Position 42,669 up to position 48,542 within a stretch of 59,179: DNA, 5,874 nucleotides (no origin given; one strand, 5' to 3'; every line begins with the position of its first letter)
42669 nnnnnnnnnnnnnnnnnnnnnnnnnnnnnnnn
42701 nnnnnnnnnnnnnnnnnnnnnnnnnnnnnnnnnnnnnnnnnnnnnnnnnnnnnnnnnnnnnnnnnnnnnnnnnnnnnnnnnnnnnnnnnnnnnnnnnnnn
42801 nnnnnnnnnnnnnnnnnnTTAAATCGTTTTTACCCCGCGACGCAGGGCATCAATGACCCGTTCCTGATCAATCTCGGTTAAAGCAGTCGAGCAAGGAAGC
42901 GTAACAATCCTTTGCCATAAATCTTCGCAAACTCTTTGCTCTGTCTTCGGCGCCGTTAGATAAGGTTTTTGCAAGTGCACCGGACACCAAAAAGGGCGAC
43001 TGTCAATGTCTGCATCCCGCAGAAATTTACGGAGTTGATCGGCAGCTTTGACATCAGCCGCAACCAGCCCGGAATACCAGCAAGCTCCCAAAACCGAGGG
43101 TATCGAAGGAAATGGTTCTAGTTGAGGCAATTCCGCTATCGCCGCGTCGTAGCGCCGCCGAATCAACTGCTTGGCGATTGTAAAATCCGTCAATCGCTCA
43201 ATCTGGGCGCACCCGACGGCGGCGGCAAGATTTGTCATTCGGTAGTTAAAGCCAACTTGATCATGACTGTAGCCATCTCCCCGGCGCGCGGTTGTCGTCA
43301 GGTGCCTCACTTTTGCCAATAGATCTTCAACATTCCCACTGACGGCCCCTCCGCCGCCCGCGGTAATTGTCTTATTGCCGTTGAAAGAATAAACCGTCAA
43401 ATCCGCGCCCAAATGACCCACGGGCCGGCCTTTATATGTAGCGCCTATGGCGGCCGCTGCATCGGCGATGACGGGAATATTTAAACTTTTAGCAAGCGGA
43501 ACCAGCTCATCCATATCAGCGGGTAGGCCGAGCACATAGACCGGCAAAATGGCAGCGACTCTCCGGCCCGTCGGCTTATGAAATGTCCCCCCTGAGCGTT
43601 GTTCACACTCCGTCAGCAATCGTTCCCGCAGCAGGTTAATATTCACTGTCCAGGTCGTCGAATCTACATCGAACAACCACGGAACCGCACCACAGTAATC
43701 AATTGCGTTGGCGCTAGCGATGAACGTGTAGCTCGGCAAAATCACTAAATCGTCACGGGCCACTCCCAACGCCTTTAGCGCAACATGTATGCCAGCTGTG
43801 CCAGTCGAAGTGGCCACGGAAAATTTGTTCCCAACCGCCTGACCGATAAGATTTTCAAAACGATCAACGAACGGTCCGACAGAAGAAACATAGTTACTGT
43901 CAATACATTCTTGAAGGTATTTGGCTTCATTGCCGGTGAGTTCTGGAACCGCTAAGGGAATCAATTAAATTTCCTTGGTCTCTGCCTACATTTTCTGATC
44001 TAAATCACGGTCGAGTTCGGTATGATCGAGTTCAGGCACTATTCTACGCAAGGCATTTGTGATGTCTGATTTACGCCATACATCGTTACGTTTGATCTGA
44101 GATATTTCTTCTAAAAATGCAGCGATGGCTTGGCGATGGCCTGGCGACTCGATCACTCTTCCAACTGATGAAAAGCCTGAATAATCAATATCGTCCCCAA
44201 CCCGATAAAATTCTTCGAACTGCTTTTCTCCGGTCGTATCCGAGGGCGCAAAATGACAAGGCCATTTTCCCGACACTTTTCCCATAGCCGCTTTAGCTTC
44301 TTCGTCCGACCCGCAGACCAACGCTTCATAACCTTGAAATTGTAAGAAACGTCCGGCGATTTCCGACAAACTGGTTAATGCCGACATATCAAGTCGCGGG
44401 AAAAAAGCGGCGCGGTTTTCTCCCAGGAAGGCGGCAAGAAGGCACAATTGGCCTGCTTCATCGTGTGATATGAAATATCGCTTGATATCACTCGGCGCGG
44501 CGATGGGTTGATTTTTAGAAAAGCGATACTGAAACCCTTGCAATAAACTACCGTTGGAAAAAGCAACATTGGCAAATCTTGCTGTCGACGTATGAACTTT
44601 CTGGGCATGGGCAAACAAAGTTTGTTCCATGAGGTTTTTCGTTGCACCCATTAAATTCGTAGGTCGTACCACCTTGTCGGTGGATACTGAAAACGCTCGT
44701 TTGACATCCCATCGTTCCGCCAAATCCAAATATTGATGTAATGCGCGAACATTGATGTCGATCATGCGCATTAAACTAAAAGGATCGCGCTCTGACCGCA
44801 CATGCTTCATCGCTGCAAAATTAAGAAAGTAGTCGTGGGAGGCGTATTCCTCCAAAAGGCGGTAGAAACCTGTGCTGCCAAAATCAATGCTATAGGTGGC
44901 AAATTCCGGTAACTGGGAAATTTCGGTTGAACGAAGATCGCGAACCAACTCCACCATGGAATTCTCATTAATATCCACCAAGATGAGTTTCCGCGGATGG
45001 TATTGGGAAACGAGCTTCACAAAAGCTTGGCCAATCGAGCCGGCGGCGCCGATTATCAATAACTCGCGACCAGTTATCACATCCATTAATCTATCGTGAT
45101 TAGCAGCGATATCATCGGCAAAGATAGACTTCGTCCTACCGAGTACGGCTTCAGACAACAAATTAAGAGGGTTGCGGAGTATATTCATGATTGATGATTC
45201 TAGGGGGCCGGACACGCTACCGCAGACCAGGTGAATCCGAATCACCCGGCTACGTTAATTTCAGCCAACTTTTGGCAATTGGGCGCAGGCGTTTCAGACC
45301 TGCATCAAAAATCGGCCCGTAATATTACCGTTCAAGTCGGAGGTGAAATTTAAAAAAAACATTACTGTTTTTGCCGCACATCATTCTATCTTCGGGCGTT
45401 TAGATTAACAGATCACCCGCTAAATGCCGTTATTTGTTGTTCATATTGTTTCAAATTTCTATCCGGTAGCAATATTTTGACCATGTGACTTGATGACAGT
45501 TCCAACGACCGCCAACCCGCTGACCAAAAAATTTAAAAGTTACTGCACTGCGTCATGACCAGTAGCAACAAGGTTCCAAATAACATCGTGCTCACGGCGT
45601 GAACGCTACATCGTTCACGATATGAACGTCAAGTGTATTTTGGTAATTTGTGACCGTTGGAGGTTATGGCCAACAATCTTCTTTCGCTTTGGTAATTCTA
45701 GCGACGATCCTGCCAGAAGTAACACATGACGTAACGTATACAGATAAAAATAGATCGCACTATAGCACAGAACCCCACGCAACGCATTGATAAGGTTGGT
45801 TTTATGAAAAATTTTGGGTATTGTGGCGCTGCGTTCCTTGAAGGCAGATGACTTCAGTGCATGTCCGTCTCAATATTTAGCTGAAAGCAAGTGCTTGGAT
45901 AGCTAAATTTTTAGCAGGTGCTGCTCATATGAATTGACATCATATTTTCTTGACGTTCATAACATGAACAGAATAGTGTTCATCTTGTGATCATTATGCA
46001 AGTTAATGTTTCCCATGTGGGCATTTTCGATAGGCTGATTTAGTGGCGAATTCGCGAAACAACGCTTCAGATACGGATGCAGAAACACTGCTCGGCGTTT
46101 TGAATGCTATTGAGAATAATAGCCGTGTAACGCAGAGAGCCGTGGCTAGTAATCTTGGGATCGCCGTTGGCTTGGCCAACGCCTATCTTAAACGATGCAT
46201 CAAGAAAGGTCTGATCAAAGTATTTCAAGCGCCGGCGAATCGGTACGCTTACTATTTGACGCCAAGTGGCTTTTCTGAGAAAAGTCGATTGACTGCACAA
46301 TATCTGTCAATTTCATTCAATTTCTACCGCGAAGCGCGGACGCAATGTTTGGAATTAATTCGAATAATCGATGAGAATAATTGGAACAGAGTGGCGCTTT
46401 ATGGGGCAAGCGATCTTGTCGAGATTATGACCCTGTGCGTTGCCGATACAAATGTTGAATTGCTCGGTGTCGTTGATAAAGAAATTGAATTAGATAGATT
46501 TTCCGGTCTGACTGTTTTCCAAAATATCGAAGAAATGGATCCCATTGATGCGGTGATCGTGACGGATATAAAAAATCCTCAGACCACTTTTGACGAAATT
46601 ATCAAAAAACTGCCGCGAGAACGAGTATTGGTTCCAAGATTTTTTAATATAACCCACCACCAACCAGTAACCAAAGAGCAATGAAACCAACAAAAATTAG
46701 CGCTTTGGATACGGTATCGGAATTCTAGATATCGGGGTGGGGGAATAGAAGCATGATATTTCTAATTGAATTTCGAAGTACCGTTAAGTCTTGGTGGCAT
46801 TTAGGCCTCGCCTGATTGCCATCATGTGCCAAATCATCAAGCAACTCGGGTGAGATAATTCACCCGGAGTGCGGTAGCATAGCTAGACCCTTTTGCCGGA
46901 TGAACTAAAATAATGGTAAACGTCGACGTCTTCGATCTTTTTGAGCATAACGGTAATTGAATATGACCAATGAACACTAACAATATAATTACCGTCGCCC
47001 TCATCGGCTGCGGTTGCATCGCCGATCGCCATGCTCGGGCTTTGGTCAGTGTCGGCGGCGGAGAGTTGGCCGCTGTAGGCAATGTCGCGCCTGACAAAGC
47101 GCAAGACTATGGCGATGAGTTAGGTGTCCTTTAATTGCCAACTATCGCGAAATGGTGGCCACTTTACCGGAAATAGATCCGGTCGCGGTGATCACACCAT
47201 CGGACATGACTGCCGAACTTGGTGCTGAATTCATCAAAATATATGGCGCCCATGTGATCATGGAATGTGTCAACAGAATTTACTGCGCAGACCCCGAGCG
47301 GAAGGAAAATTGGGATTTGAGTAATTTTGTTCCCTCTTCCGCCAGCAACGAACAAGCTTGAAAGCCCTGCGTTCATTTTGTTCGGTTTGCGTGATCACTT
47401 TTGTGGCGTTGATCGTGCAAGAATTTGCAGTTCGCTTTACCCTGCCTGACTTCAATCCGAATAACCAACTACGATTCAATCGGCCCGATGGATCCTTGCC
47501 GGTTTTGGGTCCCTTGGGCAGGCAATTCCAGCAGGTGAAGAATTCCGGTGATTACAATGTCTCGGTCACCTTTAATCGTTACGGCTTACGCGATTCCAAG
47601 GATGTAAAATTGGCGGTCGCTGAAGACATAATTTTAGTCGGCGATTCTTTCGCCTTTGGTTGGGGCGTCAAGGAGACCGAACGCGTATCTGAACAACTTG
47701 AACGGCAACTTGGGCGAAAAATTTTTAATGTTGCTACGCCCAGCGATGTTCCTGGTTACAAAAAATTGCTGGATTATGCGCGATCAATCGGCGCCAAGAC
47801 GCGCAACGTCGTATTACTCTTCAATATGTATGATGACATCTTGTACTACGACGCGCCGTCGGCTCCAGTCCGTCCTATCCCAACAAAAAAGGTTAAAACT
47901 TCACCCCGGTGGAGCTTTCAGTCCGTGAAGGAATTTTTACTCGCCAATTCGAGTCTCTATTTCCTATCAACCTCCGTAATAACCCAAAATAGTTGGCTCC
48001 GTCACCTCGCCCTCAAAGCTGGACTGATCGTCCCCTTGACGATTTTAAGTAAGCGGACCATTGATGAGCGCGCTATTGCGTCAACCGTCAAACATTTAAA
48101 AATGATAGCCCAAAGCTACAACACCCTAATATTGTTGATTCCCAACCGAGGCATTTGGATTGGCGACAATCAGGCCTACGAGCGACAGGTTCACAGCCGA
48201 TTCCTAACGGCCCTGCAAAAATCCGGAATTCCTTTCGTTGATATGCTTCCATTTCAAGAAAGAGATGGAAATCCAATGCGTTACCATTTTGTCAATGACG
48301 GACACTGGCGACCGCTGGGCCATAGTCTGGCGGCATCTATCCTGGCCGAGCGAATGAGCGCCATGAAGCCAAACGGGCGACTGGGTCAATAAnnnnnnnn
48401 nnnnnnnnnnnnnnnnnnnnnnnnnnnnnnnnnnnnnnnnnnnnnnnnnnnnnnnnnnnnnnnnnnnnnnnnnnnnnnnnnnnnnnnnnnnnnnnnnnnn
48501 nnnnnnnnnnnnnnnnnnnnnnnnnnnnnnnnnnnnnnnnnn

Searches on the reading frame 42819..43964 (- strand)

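Call 4: search_protein_families(library=pfam, proteins=[window:42819-43964:-], max_evalue=0.01)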
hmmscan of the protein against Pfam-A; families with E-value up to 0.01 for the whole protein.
window:42819-43964:- (381 aa): 2 families
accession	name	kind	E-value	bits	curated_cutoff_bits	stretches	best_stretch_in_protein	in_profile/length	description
PF01041.23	DegT_DnrJ_EryC1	-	3.8e-85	286.7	19.8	1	10-375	4-360/360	DegT/DnrJ/EryC1/StrS aminotransferase family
PF00155.27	Aminotran_1_2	-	0.0087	15.7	19.7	0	36-124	47-145/361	Aminotransferase class I and II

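Call 55: search_protein_families(library=ncbifam, proteins=[window:42819-43964:-], max_evalue=1e-10)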
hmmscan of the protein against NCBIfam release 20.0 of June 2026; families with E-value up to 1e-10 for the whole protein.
window:42819-43964:- (381 aa): 7 families
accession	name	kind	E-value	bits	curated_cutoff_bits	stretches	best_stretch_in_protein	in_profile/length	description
TIGR04181.1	NHT_00031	hypoth_equivalog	2.5e-115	385.2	420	1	2-359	1-359/359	LegC family aminotransferase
TIGR03588.1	PseC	equivalog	2.1e-62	211.2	423.5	1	1-376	1-378/380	UDP-4-amino-4,6-dideoxy-N-acetyl-beta-L-altrosamine transaminase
NF008658.2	PRK11658.1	equivalog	8e-47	159.7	631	1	2-376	5-375/379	UDP-4-amino-4-deoxy-L-arabinose aminotransferase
TIGR04427.1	PLP_DesI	equivalog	1.7e-45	155.8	650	1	17-378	38-383/390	dTDP-4-dehydro-6-deoxyglucose aminotransferase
NF008687.0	PRK11706.1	equivalog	1.9e-45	155.2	375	1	1-375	1-371/375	dTDP-4-amino-4,6-dideoxygalactose transaminase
TIGR02379.1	ECA_wecE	subfamily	4.7e-37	127.6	434.85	1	1-374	1-371/376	dTDP-4-amino-4,6-dideoxy-D-glucose transaminase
NF011936.0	PRK15407.1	equivalog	1.3e-23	83.5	423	1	27-217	61-242/440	lipopolysaccharide biosynthesis protein RfbH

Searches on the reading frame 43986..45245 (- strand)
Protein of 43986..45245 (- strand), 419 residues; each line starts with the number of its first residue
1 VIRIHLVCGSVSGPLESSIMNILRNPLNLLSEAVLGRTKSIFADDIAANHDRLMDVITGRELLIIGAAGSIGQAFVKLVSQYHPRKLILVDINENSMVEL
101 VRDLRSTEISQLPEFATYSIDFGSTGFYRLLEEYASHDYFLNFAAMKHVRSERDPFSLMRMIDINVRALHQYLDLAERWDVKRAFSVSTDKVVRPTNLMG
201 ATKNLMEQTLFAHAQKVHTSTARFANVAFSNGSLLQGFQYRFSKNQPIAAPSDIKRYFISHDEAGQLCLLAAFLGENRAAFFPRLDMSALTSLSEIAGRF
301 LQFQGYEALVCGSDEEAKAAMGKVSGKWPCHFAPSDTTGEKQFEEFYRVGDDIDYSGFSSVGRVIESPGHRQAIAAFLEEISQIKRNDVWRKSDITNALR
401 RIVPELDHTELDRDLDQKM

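Call 4: search_protein_families(library=pfam, proteins=[window:43986-45245:-], max_evalue=0.01)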
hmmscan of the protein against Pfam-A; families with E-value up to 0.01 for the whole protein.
window:43986-45245:- (419 aa): 5 families
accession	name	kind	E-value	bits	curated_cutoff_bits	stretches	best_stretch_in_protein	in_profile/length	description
PF02719.21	Polysacc_synt_2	-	3.6e-37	128.6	20.2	1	63-308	2-251/293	Polysaccharide biosynthesis protein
PF16363.11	GDP_Man_Dehyd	-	7.5e-05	22.8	27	1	63-192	1-132/332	GDP-mannose 4,6 dehydratase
PF01370.27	Epimerase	-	0.0028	17.6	20.9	1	63-193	2-119/240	NAD dependent epimerase/dehydratase family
PF03435.24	Sacchrp_dh_NADP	-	0.007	17.1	25.1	0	63-110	2-49/129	Saccharopine dehydrogenase NADP binding domain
PF00056.29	Ldh_1_N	-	0.0072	16.8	27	0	63-109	4-51/141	lactate/malate dehydrogenase, NAD binding domain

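Call 55: search_protein_families(library=ncbifam, proteins=[window:43986-45245:-], max_evalue=1e-10)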
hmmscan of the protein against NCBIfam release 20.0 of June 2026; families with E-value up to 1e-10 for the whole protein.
window:43986-45245:- (419 aa): 2 families
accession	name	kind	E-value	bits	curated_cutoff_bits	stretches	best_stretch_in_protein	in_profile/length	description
TIGR03589.1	PseB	equivalog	8.4e-18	64.4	407.75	1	59-271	4-214/324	UDP-N-acetylglucosamine 4,6-dehydratase (inverting)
TIGR04130.1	FnlA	equivalog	4.6e-14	52.1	730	1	60-293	5-234/337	UDP-N-acetylglucosamine 4,6-dehydratase/5-epimerase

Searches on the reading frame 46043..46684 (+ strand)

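Call 8: search_protein_families(library=pfam, proteins=[window:46043-46684:+], max_evalue=0.001)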
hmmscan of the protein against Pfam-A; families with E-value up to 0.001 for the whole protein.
window:46043-46684:+ (213 aa): 3 families
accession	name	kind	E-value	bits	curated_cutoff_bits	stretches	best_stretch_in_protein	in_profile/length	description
PF13412.12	HTH_24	-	1.4e-11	44.2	21.9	1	14-59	3-48/48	Winged helix-turn-helix DNA-binding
PF03297.21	Ribosomal_S25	-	4.8e-05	24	28.8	1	6-63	34-91/101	S25 ribosomal protein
PF12802.13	MarR_2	-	0.0003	21.3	27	1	18-59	9-51/61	MarR family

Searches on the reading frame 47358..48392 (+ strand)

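Call 8: search_protein_families(library=pfam, proteins=[window:47358-48392:+], max_evalue=0.001)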
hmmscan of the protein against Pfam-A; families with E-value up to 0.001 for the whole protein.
window:47358-48392:+ (344 aa): 2 families
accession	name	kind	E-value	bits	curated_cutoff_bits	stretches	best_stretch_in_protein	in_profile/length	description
PF16822.11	ALGX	-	4.5e-10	40.1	26.5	1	275-336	71-133/268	SGNH hydrolase-like domain, acetyltransferase AlgX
PF13472.12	Lipase_GDSL_2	-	0.00022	22.2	32.9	0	94-322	2-176/178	GDSL-like Lipase/Acylhydrolase family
